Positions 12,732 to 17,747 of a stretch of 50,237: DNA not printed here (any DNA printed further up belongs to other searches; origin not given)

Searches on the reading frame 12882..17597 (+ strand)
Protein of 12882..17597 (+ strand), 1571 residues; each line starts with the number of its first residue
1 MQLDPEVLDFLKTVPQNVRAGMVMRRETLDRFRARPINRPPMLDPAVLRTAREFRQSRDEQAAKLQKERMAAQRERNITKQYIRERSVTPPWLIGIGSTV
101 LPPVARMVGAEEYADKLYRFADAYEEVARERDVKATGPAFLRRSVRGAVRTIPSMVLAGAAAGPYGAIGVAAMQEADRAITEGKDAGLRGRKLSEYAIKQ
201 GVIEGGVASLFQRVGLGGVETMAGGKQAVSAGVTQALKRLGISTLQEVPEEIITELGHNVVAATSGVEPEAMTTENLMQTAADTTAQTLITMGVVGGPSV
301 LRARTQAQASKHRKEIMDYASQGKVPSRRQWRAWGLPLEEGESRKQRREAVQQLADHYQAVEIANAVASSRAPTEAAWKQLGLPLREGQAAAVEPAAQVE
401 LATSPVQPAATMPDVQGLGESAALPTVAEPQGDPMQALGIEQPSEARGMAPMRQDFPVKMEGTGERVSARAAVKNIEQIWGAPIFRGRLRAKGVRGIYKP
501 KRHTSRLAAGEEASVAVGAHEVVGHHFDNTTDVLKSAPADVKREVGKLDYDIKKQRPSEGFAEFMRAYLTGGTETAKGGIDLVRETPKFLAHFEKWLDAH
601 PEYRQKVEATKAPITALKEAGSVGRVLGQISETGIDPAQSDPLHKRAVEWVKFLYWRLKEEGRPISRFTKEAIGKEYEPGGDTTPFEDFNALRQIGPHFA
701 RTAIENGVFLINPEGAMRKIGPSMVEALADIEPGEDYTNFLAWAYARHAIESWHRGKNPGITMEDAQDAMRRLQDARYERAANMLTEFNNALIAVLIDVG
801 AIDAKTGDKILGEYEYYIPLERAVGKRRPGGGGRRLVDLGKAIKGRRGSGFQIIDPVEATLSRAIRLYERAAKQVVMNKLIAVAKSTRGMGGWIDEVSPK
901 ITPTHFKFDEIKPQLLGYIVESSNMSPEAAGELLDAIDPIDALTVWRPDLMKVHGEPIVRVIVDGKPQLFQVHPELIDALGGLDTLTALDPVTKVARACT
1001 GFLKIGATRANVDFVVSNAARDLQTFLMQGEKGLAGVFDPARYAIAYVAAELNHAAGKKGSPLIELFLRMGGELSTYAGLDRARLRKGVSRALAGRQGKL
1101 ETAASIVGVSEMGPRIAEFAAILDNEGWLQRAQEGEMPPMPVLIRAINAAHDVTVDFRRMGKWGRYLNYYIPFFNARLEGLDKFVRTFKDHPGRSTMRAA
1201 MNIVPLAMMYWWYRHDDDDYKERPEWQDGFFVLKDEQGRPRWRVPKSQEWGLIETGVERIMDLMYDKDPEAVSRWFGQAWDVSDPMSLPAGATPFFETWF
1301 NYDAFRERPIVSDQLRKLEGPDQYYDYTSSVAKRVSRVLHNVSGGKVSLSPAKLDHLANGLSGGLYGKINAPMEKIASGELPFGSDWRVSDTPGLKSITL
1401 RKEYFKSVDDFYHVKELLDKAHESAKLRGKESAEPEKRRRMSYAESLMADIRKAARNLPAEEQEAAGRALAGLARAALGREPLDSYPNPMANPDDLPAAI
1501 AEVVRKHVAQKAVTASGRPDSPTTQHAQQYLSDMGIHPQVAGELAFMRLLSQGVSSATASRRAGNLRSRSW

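Call 8: search_dna_similar(query=window:12882-17597:+, collection=phages, mode=protein, max_rows=15)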
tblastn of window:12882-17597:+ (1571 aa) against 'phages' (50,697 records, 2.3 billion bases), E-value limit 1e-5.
Records with a match: 47; places in all: 47; records where one place covers at least 80% of the query: 0.
Best place of each record, by identity: <60% 47.
By first word of the organism name: Vibrio 17; Bacillus 14; Pelagibacter 6; Escherichia 3; Shewanella 2; Thalassomonas 2; Caudoviricetes 1; Achromobacter 1; Aeromonas 1.
By host as written in the record: Vibrio crassostreae 10; Bacillus megaterium 6; Bacillus megaterium Km 5; - 3; Candidatus Pelagibacter ubique HTCC1062 3; Vibrio tasmaniensis 3; Escherichia coli 3; Candidatus Pelagibacter sp. HTCC1062 2; and 9 more.
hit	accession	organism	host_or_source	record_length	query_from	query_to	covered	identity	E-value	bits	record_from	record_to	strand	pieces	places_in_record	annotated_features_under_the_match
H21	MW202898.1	Caudoviricetes sp.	Manatee Spring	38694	731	1452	46%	25.8%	5e-38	163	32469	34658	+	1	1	type I restriction enzyme methylase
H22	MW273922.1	Pelagibacter phage HTVC034P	Candidatus Pelagibacter sp. HTCC1062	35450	698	1420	46%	24.0%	6e-34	149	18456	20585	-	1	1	hypothetical protein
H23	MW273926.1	Pelagibacter phage HTVC204P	Candidatus Pelagibacter sp. FZCC0015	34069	730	1365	40%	26.0%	6e-39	166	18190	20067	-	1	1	hypothetical protein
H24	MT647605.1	Pelagibacter phage Lederberg EXVC029P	Candidatus Pelagibacter ubique HTCC1062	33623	730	1365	40%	25.3%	2e-38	164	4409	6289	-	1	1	hypothetical protein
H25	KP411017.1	Bacillus phage Palmer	Bacillus megaterium strain Km Sp-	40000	738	1367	40%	22.1%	1e-19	102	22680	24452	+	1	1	hypothetical protein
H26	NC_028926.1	Bacillus phage Palmer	Bacillus megaterium strain Km Sp-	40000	738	1367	40%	22.1%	1e-19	102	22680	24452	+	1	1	hypothetical protein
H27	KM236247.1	Bacillus phage Pascal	Bacillus megaterium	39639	738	1365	40%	20.2%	2e-13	82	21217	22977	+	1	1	hypothetical protein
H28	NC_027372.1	Bacillus phage Pascal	Bacillus megaterium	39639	738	1365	40%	20.2%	2e-13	82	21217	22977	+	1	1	hypothetical protein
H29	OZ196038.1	Vibrio phage D274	Seawater and oysters mix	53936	954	1426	30%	25.1%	2e-14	86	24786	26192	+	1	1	hypothetical protein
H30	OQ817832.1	Achromobacter phage CF418P1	Achromobacter sp.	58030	959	1365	26%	28.3%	8e-15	87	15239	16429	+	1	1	putative portal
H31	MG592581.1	Vibrio phage 1.211.A._10N.222.52.F11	Vibrio tasmaniensis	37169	896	1426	34%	21.6%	1e-11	76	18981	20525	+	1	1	N-6 adenine-specific DNA methylase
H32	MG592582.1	Vibrio phage 1.211.B._10N.222.52.F11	Vibrio tasmaniensis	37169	896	1426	34%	21.6%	1e-11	76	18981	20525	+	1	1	N-6 adenine-specific DNA methylase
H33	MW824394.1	Vibrio phage 41E34.2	Vibrio crassostreae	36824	896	1426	34%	21.6%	3e-11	75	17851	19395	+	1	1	putative methyltransferase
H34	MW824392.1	Vibrio phage 34E29.1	Vibrio crassostreae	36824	896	1426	34%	21.6%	3e-11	75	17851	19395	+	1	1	hypothetical protein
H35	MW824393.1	Vibrio phage 36E38.1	Vibrio crassostreae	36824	896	1426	34%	21.6%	3e-11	75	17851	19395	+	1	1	hypothetical protein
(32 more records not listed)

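Call 14: search_protein_families(library=pfam, proteins=[window:12882-17597:+], max_evalue=0.01)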
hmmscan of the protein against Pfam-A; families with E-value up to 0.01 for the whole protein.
window:12882-17597:+ (1571 aa): 1 family
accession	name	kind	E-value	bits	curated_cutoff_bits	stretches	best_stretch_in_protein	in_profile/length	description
PF18857.6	LPD38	-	5.2e-28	98.9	27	1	1217-1394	1-188/189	Large polyvalent protein associated domain 38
